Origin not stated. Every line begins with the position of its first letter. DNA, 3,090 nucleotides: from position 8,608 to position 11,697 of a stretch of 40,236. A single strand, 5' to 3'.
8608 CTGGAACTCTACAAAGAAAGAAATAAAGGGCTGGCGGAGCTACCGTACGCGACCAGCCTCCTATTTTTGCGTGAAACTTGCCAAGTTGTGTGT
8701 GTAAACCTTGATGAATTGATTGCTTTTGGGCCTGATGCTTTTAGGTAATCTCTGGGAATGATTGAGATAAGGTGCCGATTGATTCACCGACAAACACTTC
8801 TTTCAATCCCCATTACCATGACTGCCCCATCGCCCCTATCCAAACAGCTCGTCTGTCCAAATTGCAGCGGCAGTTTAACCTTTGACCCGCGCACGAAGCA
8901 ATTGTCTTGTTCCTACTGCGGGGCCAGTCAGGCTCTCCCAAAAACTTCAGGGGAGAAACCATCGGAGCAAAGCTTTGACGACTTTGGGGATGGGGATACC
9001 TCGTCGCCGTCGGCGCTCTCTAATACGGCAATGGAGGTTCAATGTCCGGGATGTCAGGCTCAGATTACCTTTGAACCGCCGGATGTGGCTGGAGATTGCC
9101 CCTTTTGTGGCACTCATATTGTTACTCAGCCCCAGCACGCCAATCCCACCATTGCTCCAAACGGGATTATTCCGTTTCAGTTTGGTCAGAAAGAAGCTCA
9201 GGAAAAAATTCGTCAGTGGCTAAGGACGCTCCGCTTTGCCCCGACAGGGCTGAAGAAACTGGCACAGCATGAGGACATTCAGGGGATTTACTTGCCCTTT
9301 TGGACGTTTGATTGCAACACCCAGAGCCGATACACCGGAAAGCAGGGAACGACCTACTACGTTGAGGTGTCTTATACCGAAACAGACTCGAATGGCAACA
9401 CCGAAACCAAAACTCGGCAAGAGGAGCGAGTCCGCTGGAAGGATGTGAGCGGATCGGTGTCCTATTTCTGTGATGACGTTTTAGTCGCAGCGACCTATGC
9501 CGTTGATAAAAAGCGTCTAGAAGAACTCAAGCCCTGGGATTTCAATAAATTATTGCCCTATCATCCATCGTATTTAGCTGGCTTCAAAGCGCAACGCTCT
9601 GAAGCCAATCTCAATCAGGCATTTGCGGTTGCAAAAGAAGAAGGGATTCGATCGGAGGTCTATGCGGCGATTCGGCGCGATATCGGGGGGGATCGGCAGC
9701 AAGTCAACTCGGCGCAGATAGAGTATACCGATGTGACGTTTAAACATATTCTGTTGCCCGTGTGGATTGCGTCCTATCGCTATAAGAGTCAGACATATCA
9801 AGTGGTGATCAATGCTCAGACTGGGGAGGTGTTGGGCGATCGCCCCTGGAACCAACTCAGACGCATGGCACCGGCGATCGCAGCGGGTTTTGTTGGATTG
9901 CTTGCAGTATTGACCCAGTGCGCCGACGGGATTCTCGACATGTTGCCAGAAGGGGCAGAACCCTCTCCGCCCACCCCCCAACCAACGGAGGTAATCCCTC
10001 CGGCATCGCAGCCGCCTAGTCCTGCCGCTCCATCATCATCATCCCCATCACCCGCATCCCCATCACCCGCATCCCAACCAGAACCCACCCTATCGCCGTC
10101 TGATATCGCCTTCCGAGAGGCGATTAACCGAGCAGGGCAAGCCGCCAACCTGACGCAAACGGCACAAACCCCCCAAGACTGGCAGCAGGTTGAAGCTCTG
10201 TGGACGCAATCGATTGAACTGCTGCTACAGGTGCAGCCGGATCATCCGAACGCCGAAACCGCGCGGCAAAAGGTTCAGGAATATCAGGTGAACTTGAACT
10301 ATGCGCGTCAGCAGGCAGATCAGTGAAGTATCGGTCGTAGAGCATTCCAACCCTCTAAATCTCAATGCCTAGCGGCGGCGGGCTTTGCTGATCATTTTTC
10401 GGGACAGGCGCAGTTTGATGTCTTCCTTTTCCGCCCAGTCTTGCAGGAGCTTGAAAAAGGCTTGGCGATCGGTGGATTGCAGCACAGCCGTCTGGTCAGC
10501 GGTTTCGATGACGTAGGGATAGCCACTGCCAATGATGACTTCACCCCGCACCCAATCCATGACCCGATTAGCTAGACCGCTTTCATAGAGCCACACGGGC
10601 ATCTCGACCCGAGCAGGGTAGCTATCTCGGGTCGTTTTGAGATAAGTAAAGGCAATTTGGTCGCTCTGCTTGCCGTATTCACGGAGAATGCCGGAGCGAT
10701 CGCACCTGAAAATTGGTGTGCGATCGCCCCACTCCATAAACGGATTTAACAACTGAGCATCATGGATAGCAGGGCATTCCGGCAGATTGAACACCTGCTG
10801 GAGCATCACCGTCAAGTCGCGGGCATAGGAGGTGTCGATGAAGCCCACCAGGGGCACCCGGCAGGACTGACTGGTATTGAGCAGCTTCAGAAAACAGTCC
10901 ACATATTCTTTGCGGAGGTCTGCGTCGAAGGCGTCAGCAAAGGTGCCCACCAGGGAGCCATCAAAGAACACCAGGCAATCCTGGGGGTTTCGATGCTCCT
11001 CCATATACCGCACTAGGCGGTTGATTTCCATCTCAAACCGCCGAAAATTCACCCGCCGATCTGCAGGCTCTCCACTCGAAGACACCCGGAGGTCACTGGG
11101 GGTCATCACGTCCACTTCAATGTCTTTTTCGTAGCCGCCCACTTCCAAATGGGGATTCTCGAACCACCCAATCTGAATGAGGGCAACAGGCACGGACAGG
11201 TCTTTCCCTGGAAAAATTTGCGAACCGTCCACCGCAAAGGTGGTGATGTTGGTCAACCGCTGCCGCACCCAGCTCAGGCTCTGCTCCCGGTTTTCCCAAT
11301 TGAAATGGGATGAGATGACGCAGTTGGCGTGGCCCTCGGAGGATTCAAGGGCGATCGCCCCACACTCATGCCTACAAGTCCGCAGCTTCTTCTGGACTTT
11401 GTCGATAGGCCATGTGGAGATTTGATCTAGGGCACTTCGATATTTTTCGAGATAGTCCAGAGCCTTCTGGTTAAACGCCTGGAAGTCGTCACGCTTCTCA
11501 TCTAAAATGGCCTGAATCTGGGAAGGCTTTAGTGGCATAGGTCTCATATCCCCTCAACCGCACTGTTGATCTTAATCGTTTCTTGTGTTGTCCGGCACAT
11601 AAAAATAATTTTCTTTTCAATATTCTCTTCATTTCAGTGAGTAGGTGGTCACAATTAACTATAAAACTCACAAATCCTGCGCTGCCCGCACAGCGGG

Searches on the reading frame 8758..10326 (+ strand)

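Call 10: search_protein_families(library=pfam, proteins=[window:8758-10326:+])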
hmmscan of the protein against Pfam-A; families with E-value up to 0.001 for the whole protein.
window:8758-10326:+ (522 aa): 3 families
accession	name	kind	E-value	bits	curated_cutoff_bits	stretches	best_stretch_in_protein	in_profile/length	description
PF08271.17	Zn_Ribbon_TF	-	0.00013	21.8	29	1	32-56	2-27/43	TFIIB zinc-binding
PF18319.7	Zn_ribbon_PriA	-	0.00038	20.8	26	1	33-58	1-26/27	PriA DNA helicase Cys-rich region (CRR) domain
PF01667.23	Ribosomal_S27e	-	0.00059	19.9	24.5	0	92-123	6-38/55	Ribosomal protein S27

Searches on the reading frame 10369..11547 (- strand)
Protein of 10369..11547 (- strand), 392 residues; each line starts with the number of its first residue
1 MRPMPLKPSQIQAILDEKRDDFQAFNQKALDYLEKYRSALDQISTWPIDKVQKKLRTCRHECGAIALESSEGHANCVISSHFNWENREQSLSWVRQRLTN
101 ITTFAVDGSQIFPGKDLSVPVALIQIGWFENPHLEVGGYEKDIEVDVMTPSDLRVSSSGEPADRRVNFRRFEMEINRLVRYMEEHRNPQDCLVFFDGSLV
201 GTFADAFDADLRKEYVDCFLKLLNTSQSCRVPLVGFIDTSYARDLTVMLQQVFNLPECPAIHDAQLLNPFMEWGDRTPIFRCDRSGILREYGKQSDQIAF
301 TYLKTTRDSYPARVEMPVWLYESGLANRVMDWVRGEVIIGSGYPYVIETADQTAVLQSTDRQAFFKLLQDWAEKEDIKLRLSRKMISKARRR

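Call 10: search_protein_families(library=pfam, proteins=[window:10369-11547:-])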
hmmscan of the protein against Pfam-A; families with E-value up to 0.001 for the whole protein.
window:10369-11547:- (392 aa): 1 family
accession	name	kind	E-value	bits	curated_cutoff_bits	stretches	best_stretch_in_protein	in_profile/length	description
PF09376.16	NurA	-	4.7e-50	170.9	21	1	102-355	2-253/254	NurA domain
